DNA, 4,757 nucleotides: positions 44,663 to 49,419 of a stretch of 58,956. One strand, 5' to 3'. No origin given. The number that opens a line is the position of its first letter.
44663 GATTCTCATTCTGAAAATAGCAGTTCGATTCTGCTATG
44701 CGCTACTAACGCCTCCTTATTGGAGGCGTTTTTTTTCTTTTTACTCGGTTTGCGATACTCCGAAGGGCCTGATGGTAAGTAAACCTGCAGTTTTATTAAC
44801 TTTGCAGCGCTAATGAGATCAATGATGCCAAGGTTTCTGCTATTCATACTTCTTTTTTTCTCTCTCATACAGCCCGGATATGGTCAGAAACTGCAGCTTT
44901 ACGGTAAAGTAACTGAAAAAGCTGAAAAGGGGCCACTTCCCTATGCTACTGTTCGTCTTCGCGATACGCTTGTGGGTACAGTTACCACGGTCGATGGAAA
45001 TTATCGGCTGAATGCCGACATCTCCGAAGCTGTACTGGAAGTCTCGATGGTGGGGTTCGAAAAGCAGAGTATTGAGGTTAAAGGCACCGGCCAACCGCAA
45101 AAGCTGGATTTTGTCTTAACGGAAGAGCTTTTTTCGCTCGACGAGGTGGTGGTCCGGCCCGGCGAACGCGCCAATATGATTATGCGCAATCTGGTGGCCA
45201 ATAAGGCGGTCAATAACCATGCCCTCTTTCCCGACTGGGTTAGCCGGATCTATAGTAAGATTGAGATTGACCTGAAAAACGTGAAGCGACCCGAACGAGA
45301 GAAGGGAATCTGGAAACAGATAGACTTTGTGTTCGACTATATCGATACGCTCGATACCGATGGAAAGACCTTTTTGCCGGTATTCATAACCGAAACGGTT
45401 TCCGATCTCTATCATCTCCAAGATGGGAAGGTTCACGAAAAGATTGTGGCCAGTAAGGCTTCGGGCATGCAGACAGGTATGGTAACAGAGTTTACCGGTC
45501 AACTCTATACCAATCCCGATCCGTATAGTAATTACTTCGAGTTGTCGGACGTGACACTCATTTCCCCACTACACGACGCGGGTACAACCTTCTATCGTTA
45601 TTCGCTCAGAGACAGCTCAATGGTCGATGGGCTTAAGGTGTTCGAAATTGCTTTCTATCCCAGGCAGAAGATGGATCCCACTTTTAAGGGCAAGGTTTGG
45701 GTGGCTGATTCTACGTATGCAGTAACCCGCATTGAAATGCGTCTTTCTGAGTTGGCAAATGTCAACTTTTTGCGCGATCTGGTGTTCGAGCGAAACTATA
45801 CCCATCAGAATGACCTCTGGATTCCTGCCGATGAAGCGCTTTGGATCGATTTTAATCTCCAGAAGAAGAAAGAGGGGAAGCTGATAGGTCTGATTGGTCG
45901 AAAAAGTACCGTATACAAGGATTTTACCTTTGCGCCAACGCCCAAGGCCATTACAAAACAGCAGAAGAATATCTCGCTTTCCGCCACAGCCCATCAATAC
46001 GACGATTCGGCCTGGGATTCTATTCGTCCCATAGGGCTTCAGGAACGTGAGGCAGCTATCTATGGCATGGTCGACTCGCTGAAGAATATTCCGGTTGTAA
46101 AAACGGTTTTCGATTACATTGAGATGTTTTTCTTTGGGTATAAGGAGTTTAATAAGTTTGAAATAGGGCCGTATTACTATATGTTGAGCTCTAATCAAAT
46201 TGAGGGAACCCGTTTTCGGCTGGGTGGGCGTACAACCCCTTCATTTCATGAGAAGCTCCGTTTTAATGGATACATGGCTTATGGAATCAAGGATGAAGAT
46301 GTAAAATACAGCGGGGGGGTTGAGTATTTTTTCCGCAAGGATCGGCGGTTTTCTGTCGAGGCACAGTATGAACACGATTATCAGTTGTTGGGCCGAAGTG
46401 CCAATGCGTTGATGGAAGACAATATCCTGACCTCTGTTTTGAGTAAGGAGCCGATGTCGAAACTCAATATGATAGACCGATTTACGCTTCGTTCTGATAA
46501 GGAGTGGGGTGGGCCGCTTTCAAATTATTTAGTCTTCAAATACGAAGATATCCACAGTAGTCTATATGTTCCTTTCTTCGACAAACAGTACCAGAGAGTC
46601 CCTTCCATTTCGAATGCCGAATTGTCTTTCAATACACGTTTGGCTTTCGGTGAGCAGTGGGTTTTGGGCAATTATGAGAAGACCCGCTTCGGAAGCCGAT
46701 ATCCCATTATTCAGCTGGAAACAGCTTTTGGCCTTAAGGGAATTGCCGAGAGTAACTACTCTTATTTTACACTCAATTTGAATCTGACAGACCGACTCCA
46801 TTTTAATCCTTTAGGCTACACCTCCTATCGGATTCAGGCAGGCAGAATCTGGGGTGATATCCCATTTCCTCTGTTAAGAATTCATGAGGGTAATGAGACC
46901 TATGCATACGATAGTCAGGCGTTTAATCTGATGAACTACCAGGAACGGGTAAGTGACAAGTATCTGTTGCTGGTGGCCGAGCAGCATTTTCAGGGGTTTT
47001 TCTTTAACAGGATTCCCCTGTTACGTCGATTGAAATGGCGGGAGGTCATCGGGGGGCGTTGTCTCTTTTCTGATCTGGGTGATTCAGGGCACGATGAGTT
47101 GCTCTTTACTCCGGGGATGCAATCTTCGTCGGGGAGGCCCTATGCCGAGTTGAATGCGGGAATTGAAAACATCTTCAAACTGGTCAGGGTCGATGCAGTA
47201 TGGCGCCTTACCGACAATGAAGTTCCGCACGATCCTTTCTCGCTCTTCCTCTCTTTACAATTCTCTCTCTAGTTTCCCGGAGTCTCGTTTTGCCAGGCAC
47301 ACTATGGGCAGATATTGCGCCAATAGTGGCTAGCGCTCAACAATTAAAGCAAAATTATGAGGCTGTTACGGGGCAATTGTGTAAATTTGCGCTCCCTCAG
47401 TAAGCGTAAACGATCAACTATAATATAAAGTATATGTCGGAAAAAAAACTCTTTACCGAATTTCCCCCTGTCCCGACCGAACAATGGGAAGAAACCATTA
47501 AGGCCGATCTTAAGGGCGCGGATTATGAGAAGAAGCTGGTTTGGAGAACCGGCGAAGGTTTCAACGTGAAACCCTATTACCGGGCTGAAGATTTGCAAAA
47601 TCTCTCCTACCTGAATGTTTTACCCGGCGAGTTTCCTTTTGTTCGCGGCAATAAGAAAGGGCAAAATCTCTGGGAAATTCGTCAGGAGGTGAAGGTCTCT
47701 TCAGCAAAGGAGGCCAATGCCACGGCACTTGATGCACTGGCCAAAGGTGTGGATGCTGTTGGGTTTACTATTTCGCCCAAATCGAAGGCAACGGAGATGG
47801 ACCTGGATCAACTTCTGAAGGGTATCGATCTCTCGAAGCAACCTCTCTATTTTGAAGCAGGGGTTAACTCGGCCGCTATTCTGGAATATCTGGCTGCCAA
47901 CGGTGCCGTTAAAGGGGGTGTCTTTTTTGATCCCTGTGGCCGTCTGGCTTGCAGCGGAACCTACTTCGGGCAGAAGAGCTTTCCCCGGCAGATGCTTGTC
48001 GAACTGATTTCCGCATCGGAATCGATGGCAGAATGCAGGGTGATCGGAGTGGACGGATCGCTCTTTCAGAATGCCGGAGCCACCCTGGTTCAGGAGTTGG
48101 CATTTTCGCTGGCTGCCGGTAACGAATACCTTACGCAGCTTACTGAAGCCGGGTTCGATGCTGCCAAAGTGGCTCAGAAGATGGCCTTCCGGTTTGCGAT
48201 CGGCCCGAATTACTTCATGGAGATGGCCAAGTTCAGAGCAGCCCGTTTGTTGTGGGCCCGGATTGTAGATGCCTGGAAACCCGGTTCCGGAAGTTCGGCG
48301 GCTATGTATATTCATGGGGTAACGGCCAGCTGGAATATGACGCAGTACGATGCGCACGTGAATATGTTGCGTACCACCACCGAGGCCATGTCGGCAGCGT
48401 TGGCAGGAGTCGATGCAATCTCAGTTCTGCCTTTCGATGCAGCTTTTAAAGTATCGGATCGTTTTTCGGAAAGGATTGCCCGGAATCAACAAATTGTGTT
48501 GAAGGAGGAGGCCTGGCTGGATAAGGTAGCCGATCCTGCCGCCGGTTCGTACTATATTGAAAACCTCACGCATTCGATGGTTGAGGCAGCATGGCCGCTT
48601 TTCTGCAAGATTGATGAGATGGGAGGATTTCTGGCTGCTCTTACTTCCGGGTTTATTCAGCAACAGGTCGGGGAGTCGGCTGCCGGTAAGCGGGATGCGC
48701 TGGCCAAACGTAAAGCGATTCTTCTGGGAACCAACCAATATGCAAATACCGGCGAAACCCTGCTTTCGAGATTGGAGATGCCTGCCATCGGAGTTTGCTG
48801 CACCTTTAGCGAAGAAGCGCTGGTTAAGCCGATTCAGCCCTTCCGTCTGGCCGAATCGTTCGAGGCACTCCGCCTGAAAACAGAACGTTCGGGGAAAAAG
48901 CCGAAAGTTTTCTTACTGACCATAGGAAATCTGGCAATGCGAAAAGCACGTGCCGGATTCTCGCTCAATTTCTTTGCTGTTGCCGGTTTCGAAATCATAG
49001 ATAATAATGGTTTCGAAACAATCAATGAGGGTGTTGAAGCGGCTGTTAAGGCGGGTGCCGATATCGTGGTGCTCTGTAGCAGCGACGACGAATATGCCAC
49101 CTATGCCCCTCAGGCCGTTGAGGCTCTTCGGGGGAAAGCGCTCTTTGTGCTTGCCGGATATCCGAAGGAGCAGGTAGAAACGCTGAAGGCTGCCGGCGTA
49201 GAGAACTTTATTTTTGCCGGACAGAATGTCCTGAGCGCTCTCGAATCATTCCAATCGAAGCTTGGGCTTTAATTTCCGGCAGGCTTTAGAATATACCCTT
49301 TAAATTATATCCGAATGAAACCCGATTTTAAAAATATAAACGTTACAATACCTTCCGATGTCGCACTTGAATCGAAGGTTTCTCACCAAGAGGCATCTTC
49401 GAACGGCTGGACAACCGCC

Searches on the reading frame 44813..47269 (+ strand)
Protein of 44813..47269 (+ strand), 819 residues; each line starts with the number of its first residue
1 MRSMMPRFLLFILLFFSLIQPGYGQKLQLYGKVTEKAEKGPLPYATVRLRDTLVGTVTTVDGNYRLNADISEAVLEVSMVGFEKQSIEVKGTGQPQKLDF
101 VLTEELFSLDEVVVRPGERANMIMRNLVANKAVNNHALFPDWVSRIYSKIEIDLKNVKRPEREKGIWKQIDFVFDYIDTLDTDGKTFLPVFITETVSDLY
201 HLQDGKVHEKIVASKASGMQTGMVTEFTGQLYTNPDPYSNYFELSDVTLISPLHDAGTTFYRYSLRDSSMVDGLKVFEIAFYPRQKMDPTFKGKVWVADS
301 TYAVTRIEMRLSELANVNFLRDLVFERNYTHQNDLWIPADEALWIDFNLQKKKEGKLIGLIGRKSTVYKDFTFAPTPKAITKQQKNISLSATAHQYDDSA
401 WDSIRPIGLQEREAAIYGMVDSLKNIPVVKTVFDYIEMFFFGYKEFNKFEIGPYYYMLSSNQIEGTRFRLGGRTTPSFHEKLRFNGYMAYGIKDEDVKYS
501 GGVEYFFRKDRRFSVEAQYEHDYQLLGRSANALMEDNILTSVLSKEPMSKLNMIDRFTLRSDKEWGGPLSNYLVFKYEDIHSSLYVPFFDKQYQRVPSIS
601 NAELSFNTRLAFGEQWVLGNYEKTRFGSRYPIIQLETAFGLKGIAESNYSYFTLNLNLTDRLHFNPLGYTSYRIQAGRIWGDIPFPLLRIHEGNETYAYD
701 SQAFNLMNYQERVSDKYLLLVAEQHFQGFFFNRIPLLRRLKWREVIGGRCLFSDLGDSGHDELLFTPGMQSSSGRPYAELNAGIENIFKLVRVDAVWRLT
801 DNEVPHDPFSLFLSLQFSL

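Call 22: search_protein_families(library=pfam, proteins=[window:44813-47269:+])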
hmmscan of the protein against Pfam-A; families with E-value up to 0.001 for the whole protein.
window:44813-47269:+ (819 aa): 3 families
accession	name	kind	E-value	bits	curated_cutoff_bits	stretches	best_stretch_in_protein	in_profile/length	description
PF18939.6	DUF5686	-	6.9e-69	233.4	39.2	1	123-753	1-656/669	Family of unknown function (DUF5686)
PF13715.12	CarbopepD_reg_2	-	1.7e-17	63.7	32.2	1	30-114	2-88/88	CarboxypepD_reg-like domain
PF13620.12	CarboxypepD_reg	-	4.4e-09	37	32.3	1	29-103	2-82/82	Carboxypeptidase regulatory-like domain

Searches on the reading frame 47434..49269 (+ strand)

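Call 22: search_protein_families(library=pfam, proteins=[window:47434-49269:+])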
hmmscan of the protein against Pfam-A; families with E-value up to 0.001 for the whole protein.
window:47434-49269:+ (612 aa): 1 family
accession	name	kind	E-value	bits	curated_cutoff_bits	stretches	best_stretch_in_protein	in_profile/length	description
PF01642.28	MM_CoA_mutase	-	8.1e-137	457.3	22.1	1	38-523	1-505/512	Methylmalonyl-CoA mutase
